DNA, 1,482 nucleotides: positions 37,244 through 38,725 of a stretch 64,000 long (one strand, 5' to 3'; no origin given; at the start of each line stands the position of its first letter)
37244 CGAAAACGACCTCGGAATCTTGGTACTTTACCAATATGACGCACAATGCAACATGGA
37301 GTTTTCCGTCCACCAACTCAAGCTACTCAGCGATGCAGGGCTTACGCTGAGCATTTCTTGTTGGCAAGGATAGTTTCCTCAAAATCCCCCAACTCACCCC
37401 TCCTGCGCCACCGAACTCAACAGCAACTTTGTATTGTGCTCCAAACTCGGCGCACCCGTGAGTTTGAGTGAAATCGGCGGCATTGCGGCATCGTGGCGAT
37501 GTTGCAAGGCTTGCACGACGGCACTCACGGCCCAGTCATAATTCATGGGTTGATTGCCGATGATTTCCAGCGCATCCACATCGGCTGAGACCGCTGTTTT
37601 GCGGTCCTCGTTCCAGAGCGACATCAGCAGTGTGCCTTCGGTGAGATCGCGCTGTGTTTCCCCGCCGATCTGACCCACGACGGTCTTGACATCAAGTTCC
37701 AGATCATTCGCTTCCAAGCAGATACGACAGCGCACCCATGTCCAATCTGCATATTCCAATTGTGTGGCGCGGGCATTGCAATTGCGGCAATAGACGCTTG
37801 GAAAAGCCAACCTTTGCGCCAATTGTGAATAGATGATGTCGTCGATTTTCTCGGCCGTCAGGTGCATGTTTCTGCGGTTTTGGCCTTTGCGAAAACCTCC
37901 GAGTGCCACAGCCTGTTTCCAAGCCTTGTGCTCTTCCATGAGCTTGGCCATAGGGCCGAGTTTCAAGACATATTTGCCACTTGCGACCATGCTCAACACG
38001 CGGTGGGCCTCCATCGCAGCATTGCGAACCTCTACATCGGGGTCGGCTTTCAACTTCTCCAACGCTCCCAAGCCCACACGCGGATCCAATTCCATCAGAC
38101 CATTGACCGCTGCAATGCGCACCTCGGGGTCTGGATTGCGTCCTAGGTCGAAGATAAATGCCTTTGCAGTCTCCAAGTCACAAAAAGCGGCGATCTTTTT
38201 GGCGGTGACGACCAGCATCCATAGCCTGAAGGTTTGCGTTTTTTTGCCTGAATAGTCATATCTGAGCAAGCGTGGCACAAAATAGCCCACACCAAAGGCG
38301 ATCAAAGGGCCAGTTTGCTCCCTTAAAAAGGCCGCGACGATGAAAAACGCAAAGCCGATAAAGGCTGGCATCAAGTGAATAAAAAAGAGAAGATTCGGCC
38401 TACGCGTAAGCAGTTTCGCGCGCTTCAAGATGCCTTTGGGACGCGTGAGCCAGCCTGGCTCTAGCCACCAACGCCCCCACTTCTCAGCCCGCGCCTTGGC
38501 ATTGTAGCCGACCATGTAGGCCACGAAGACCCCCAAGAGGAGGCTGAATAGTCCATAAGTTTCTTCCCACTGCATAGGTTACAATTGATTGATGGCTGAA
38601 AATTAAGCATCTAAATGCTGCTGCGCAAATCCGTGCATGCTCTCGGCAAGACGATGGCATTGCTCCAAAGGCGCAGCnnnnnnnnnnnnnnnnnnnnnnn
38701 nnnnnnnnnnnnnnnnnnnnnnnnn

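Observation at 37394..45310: Six-gene tandem array of an unrecognised TM + HEAT + zinc-ribbon + conserved C-terminal-domain protein family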

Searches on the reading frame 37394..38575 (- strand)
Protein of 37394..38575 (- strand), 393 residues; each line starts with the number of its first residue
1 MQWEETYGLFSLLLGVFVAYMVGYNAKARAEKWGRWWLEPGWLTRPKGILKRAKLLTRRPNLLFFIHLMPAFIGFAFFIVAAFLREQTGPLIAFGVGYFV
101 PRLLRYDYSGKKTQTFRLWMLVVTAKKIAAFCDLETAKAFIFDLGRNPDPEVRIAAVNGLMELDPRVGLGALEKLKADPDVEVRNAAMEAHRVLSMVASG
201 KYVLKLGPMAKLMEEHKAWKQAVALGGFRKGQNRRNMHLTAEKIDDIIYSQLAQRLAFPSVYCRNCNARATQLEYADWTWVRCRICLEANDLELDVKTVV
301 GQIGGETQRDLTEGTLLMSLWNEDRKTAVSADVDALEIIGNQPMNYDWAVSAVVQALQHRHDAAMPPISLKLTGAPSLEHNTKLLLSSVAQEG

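Call 4: search_protein_families(library=pfam, proteins=[window:37394-38575:-], max_evalue=1)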
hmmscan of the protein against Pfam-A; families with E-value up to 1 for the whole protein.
window:37394-38575:- (393 aa): 2 families
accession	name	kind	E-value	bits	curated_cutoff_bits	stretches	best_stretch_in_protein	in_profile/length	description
PF13646.12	HEAT_2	-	2.4e-05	25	27.7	1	135-190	30-86/88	HEAT repeats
PF02985.28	HEAT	-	0.00046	20.6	23.5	1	142-163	6-27/31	HEAT repeat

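Call 16: search_protein_representatives(alignment_id=A1)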
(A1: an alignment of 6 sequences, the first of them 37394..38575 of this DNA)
Query: 6 sequences, 402 profile positions. Proteins with E-value up to 0.001 (for the whole library): 5824; up to 1e-10: 631; up to 1e-30: 98. The best 150 are listed.
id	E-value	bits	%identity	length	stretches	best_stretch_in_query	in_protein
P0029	1.6e-165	567.5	-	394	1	12-402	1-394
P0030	1.3e-162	557.9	-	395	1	6-402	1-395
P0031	4.2e-161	553.0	-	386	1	17-398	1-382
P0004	1.2e-150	518.6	-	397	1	5-398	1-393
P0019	1.8e-116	406.0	-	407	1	31-398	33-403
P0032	6.4e-113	394.3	-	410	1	8-398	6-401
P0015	1.1e-112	393.5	-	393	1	6-398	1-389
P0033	2.5e-112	392.4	-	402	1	6-397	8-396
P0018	3.3e-112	392.0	-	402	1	2-398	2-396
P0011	1.5e-108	380.0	-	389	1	5-398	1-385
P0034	1.4e-104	366.9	-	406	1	6-398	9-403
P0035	6.2e-104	364.7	-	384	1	28-397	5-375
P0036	2.5e-101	356.1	-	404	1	4-398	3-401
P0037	8.5e-101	354.4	-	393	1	5-395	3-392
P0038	1.4e-100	353.7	-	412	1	6-398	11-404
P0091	2.8e-44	168.3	-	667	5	128-392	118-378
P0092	5.5e-44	167.3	-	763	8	258-394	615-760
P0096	6.5e-41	157.2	-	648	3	122-394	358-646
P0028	3.3e-39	151.6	-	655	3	212-392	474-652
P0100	1.8e-36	142.6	-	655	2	113-397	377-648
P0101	5.4e-36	141.0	-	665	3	121-395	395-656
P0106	2.9e-33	132.0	-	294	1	143-398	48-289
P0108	1.7e-32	129.5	-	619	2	252-393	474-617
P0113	4.8e-31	124.7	-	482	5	256-392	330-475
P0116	5.4e-30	121.3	-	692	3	127-392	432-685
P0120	2.8e-29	118.9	-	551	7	259-393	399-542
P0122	8.2e-29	117.4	-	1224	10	258-393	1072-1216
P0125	1.9e-28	116.2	-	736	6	248-393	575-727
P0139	5.3e-27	111.4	-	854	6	261-392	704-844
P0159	1.5e-24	103.3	-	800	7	247-392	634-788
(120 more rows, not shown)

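Call 17: search_protein_families(library=pfam, proteins=[P0096, P0100, P0101, P0108, P0116, P0092, P0122, P0113, P0139], max_evalue=0.01)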
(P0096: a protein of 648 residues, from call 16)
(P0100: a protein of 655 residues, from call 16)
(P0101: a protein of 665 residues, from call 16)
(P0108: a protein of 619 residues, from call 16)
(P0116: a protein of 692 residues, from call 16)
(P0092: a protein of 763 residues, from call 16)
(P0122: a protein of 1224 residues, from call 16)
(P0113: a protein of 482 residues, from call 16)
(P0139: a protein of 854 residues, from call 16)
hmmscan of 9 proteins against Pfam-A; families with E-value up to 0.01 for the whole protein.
P0096 (648 aa): 7 families
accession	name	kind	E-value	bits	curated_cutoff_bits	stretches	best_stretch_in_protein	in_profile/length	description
PF13646.12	HEAT_2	-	6.4e-35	119.8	27.7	4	376-458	3-87/88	HEAT repeats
PF03130.22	HEAT_PBS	-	6e-16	57.6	20.9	1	358-382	1-26/27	PBS lyase HEAT-like repeat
PF02985.28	HEAT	-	1.8e-11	43.6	23.5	0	405-429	2-26/31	HEAT repeat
PF13513.12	HEAT_EZ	-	0.0036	18.2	27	0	403-428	28-53/55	HEAT-like repeat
PF12717.13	Cnd1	-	0.0039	17.7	26.4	0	403-430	58-85/162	non-SMC mitotic condensation complex subunit 1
PF00514.29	Arm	-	0.0041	17.6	20.6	0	344-367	14-37/41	Armadillo/beta-catenin-like repeat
PF20168.4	PDS5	-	0.0054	15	27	0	404-461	322-387/1053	Sister chromatid cohesion protein PDS5 protein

P0100 (655 aa): 3 families
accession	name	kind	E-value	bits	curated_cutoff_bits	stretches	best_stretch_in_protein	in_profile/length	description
PF13646.12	HEAT_2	-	2.2e-18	66.8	27.7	3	377-457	6-87/88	HEAT repeats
PF02985.28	HEAT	-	3.6e-05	24.1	23.5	0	408-425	7-24/31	HEAT repeat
PF12717.13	Cnd1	-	0.0056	17.2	26.4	0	407-474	27-102/162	non-SMC mitotic condensation complex subunit 1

P0101 (665 aa): 3 families
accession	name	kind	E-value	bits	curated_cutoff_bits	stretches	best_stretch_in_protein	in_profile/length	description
PF13646.12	HEAT_2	-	2.9e-17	63.2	27.7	1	389-467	8-87/88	HEAT repeats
PF03130.22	HEAT_PBS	-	0.0053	17.6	20.9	0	124-143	2-21/27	PBS lyase HEAT-like repeat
PF02985.28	HEAT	-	0.0062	17.1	23.5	0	415-440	4-29/31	HEAT repeat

P0108 (619 aa): 1 family
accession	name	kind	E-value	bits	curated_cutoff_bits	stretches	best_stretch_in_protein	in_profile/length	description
PF13646.12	HEAT_2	-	4.1e-06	27.4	27.7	0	212-252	11-51/88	HEAT repeats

P0116 (692 aa): 10 families
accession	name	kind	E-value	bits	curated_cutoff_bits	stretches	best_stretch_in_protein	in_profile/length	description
PF13646.12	HEAT_2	-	7.3e-33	113.2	27.7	4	288-355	3-71/88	HEAT repeats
PF02985.28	HEAT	-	2.5e-20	71.1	23.5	1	290-310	6-26/31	HEAT repeat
PF01602.26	Adaptin_N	-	4.1e-11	42.6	37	1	294-508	124-337/524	Adaptin N terminal region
PF13513.12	HEAT_EZ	-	8.3e-11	42.6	27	0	291-310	35-54/55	HEAT-like repeat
PF12717.13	Cnd1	-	1.3e-05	25.8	26.4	0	226-279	24-83/162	non-SMC mitotic condensation complex subunit 1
PF03130.22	HEAT_PBS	-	1.6e-05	25.4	20.9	1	300-326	1-27/27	PBS lyase HEAT-like repeat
PF20168.4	PDS5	-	3.9e-05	22.1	27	0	288-349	288-355/1053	Sister chromatid cohesion protein PDS5 protein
PF11838.14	ERAP1_C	-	0.00015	21.7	38.2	1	253-374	128-245/318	ERAP1-like C-terminal domain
PF21547.3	TTI1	-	0.00066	20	27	0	290-352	5-68/90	TELO2-interacting protein 1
PF08713.17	DNA_alkylation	-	0.0037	17.4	21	0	235-397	31-189/213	DNA alkylation repair enzyme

P0092 (763 aa): 22 families
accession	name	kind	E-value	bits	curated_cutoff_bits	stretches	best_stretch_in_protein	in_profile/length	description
PF13646.12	HEAT_2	-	1e-105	346.6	27.7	9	162-245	2-87/88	HEAT repeats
PF03130.22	HEAT_PBS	-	8.4e-84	266.8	20.9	8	51-77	1-27/27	PBS lyase HEAT-like repeat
PF02985.28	HEAT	-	1.1e-62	202.4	23.5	3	37-63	2-28/31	HEAT repeat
PF13513.12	HEAT_EZ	-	6.8e-43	144.8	27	2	20-62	3-55/55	HEAT-like repeat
PF00514.29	Arm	-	4.5e-28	96.8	20.6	1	93-122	8-37/41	Armadillo/beta-catenin-like repeat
PF12717.13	Cnd1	-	1.1e-21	78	26.4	1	97-174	21-99/162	non-SMC mitotic condensation complex subunit 1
PF21581.3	SCD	-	9.4e-13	48.7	27.5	0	130-161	32-63/75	Stromalin conservative domain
PF01602.26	Adaptin_N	-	3.5e-12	46.1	37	1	344-618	81-302/524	Adaptin N terminal region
PF14663.11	RasGEF_N_2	-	9.5e-12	45.7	27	0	405-471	6-66/108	Rapamycin-insensitive companion of mTOR RasGEF_N domain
PF25786.1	HEAT_GCN1_C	-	1.2e-11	45.3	27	0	372-480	26-128/151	GCN1-like, C-terminal HEAT repeats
PF24714.1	TOR1L1_N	-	2.5e-10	40.6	43.3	0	65-218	81-239/281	TORTIFOLIA1 N-terminal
PF12755.13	Vac14_Fab1_bd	-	3.9e-09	37.5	22.1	0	190-220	27-57/97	Vacuolar 14 Fab1-binding region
PF25767.1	ARM_TBCD_2nd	-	1.3e-08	35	29.7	0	518-547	76-105/245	Tubulin-specific chaperone D-like, ARM repeats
PF20168.4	PDS5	-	6.6e-08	31.3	27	0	378-491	247-352/1053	Sister chromatid cohesion protein PDS5 protein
PF25151.1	TPR_Trm732_C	-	1.1e-07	32.3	27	0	32-72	94-134/159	Trm732, C-terminal TPR repeats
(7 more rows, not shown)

P0122 (1224 aa): 32 families (the best 25 are shown)
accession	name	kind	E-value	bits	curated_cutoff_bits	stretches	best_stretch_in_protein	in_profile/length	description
PF13646.12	HEAT_2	-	1.7e-134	438.9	27.7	12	187-270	2-88/88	HEAT repeats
PF02985.28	HEAT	-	3.1e-96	306.4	23.5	6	486-512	2-28/31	HEAT repeat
PF03130.22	HEAT_PBS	-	3e-52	169.5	20.9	3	779-805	1-27/27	PBS lyase HEAT-like repeat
PF13513.12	HEAT_EZ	-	1.2e-43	147.3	27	2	428-470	1-53/55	HEAT-like repeat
PF12717.13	Cnd1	-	2.8e-34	118.9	26.4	0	216-293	22-104/162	non-SMC mitotic condensation complex subunit 1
PF00514.29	Arm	-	2.7e-32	110.2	20.6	0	511-542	8-39/41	Armadillo/beta-catenin-like repeat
PF21581.3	SCD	-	1.7e-26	92.7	27.5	0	456-511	2-57/75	Stromalin conservative domain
PF01602.26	Adaptin_N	-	1.5e-24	86.9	37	0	51-148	87-190/524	Adaptin N terminal region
PF25786.1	HEAT_GCN1_C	-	2.4e-20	73.5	27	0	620-692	31-104/151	GCN1-like, C-terminal HEAT repeats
PF12755.13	Vac14_Fab1_bd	-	5.3e-18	65.9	22.1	0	447-502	29-86/97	Vacuolar 14 Fab1-binding region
PF20168.4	PDS5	-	3e-17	62.2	27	1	452-569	291-413/1053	Sister chromatid cohesion protein PDS5 protein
PF14663.11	RasGEF_N_2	-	1.5e-15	57.9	27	0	728-758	9-38/108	Rapamycin-insensitive companion of mTOR RasGEF_N domain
PF24714.1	TOR1L1_N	-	3.2e-13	50.1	43.3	0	718-791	165-239/281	TORTIFOLIA1 N-terminal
PF22928.2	INTS1_R4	-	8.8e-13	48.5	27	0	720-749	66-95/102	Integrator complex subunit 1, R4 domain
PF24987.1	HEAT_EF3_N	-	7.7e-12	45.9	32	0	447-511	67-131/169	EF3 N-terminal HEAT repeat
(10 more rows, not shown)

P0113 (482 aa): 28 families (the best 25 are shown)
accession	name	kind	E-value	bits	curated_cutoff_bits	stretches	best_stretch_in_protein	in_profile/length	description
PF13646.12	HEAT_2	-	2.8e-68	226.6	27.7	5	99-184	1-88/88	HEAT repeats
PF02985.28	HEAT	-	6.9e-52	168.9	23.5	6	272-296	3-28/31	HEAT repeat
PF03130.22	HEAT_PBS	-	3.6e-46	150.7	20.9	6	144-170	1-27/27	PBS lyase HEAT-like repeat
PF13513.12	HEAT_EZ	-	2e-29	101.9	27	1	251-295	1-55/55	HEAT-like repeat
PF12717.13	Cnd1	-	1.2e-18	68.2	26.4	1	159-254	21-112/162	non-SMC mitotic condensation complex subunit 1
PF25786.1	HEAT_GCN1_C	-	4.6e-15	56.4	27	0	270-339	29-107/151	GCN1-like, C-terminal HEAT repeats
PF00514.29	Arm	-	7.6e-15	54.8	20.6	0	32-61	10-39/41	Armadillo/beta-catenin-like repeat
PF21581.3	SCD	-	4.3e-13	49.8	27.5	0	169-225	1-57/75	Stromalin conservative domain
PF12755.13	Vac14_Fab1_bd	-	7.3e-12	46.2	22.1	0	159-186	27-54/97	Vacuolar 14 Fab1-binding region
PF25767.1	ARM_TBCD_2nd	-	5.3e-11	42.8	29.7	0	5-31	79-105/245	Tubulin-specific chaperone D-like, ARM repeats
PF14663.11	RasGEF_N_2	-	9.5e-11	42.4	27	0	160-186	6-32/108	Rapamycin-insensitive companion of mTOR RasGEF_N domain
PF24714.1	TOR1L1_N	-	1e-09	38.6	43.3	1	161-296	84-239/281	TORTIFOLIA1 N-terminal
PF01602.26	Adaptin_N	-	1.1e-09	37.9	37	1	135-230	86-179/524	Adaptin N terminal region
PF22646.2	PPP2R1A-like_HEAT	-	2.1e-09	38.1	27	0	99-124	9-34/78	PPP2R1A-like HEAT repeat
PF24987.1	HEAT_EF3_N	-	2.4e-09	37.8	32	0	200-264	67-131/169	EF3 N-terminal HEAT repeat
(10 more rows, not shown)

P0139 (854 aa): 26 families (the best 25 are shown)
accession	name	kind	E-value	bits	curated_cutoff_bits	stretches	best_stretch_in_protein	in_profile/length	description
PF13646.12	HEAT_2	-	2e-82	272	27.7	10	6-82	2-77/88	HEAT repeats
PF02985.28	HEAT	-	1.1e-50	165.1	23.5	1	570-593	4-27/31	HEAT repeat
PF03130.22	HEAT_PBS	-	1.1e-38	127.6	20.9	4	52-78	1-27/27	PBS lyase HEAT-like repeat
PF13513.12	HEAT_EZ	-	4.3e-29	100.9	27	0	567-593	29-55/55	HEAT-like repeat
PF12717.13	Cnd1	-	1e-16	61.9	26.4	0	492-563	17-86/162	non-SMC mitotic condensation complex subunit 1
PF00514.29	Arm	-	2.9e-14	53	20.6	0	637-663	13-39/41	Armadillo/beta-catenin-like repeat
PF20168.4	PDS5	-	6.8e-14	51.1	27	1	172-236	323-387/1053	Sister chromatid cohesion protein PDS5 protein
PF01602.26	Adaptin_N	-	1e-13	51.2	37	1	68-236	152-329/524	Adaptin N terminal region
PF24714.1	TOR1L1_N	-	5.6e-12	46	43.3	0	171-244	42-117/281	TORTIFOLIA1 N-terminal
PF24987.1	HEAT_EF3_N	-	2.2e-10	41.2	32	0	172-223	67-117/169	EF3 N-terminal HEAT repeat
PF25786.1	HEAT_GCN1_C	-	5.9e-10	39.8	27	0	170-237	27-95/151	GCN1-like, C-terminal HEAT repeats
PF12755.13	Vac14_Fab1_bd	-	3.1e-07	31.4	22.1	0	190-237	6-55/97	Vacuolar 14 Fab1-binding region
PF22646.2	PPP2R1A-like_HEAT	-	3.4e-07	31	27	0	568-594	9-37/78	PPP2R1A-like HEAT repeat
PF25757.1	TPR_DNAAF5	-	1.2e-06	28.4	27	0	335-411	156-230/288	Dynein axonemal assembly factor 5-like, TPR repeats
PF22928.2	INTS1_R4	-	3.5e-06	27.3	27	0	461-520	37-94/102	Integrator complex subunit 1, R4 domain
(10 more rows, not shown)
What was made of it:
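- On HEAT repeat (Pfam PF13646 HEAT_2): Longer relatives score up to 439 bits (call 17).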

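Call 34: find_encoding_contigs(protein=P0106, flank=10000, max_places=3)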
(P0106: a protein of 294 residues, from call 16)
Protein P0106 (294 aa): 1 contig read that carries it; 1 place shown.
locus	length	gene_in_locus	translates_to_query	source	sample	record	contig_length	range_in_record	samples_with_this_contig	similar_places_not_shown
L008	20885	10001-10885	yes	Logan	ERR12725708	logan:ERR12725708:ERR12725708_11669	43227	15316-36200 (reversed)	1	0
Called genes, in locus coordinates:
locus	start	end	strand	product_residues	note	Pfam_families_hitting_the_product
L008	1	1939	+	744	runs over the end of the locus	PF00656:Peptidase_C14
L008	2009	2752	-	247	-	PF01988:VIT1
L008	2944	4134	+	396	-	PF13646:HEAT_2, PF02985:HEAT (faint)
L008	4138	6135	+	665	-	PF13646:HEAT_2 (weak)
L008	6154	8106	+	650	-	-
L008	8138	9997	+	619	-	PF13646:HEAT_2 (faint)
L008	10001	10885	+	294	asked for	PF13646:HEAT_2 (weak)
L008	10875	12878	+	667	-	PF02985:HEAT (faint), PF13513:HEAT_EZ (faint), PF13646:HEAT_2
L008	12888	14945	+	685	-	PF13646:HEAT_2 (faint)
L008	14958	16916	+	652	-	PF13646:HEAT_2 (faint)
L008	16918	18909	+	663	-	PF13646:HEAT_2 (faint), PF02985:HEAT (faint)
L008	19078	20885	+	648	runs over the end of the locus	PF02985:HEAT (faint), PF03130:HEAT_PBS (faint), PF13646:HEAT_2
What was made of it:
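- In L008 an array of at least 10 copies follows an ortholog of the second caspase gene (call 34).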

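Call 40: search_protein_families(library=ncbifam, proteins=[window:37397-38575:-], max_evalue=0.01)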
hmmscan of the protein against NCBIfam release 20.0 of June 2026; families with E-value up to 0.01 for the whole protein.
window:37397-38575:- (393 aa): 1 family
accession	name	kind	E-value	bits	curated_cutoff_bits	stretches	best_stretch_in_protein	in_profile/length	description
NF010374.0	PRK13800.1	equivalog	0.0072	14.6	1196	0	142-195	749-804/898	fumarate reductase/succinate dehydrogenase flavoprotein subunit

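Call 41: search_protein_families(library=padloc, proteins=[window:37397-38575:-], max_evalue=0.01)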
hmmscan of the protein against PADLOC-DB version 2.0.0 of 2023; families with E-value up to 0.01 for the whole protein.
window:37397-38575:- (393 aa): 1 family
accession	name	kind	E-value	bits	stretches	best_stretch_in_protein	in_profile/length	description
PDLC02919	HEAT-ARM_XIII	-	0.00067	15.1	1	134-194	574-636/1972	-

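Call 73: list_cluster_members(proteins=[P0092, P0122, P0096, P0100, P0113, P0139, P0091, P0120, P0159, P0125])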
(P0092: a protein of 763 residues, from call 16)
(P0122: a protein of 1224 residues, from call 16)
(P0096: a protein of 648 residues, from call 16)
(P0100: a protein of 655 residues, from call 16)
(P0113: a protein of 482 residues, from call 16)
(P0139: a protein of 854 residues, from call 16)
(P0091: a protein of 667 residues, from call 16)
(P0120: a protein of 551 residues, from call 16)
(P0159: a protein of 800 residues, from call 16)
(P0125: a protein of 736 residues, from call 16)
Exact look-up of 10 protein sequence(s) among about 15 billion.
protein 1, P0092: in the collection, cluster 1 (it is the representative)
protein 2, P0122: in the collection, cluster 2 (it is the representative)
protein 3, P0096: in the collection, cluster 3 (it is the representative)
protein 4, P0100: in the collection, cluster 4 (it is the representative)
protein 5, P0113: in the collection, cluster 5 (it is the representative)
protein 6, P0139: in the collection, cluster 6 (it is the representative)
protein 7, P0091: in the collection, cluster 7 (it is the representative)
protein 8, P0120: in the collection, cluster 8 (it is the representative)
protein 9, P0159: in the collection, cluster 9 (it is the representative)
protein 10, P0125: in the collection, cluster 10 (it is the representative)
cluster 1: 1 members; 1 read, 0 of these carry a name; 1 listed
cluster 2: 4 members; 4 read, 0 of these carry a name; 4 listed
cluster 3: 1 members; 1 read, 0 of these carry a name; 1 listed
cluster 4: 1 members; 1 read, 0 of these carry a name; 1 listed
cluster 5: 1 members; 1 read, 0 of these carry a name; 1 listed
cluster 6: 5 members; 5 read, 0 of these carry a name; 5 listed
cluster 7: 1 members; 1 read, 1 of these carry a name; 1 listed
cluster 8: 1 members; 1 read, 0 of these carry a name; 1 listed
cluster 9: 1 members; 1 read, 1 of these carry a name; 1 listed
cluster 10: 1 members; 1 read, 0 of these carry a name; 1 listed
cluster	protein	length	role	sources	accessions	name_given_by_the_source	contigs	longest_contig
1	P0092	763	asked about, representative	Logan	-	-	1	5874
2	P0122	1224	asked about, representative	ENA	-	-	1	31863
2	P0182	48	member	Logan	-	-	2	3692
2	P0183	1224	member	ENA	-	-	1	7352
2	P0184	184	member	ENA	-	-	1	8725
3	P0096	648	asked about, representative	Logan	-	-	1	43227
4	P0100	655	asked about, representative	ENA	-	-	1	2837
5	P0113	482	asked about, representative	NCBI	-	-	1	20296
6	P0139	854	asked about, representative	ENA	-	-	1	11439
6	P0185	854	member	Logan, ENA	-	-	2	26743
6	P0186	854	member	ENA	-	-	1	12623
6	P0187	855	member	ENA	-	-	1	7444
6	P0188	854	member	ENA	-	-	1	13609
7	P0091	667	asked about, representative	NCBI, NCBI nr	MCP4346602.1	MAG: HEAT repeat domain-containing protein [Desulfobacterales bacterium] | HEAT repeat domain-containing protein [Desulfobacterales bacterium]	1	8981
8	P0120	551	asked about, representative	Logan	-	-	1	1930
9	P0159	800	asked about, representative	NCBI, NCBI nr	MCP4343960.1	MAG: hypothetical protein GY795_00355 [Desulfobacterales bacterium] | hypothetical protein [Desulfobacterales bacterium]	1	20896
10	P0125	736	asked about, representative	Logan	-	-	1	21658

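Call 77: find_related_loci(query=A1, collection=metagenome_contigs, flank=10000)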
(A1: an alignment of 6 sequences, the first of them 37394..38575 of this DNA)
Query A1 (393 aa) in metagenome_contigs; peptide patterns used: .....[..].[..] (x = any residue, [..] = any of these).
78 stretches matched a pattern, but none encodes a relative of the query by tblastn (E <= 1e-3).

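Call 91: search_protein_families(library=phrogs, proteins=[window:37397-38575:-], max_evalue=0.01)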
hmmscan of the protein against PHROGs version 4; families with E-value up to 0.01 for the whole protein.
window:37397-38575:- (393 aa): 0 families

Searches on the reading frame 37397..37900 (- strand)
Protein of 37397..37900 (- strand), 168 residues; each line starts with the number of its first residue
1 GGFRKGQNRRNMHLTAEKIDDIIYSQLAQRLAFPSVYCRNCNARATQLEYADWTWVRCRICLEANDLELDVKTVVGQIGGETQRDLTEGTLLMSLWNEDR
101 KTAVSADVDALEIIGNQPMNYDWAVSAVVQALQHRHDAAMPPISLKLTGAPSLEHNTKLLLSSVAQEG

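Call 80: search_protein_families(library=pfam, proteins=[window:37397-37900:-], max_evalue=10)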
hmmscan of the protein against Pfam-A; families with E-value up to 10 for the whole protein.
window:37397-37900:- (168 aa): 1 family
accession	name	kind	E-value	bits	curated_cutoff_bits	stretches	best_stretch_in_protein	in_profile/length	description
PF24463.1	DUF7577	-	0.27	11.3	28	1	37-44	18-25/27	Domain of unknown function (DUF7577)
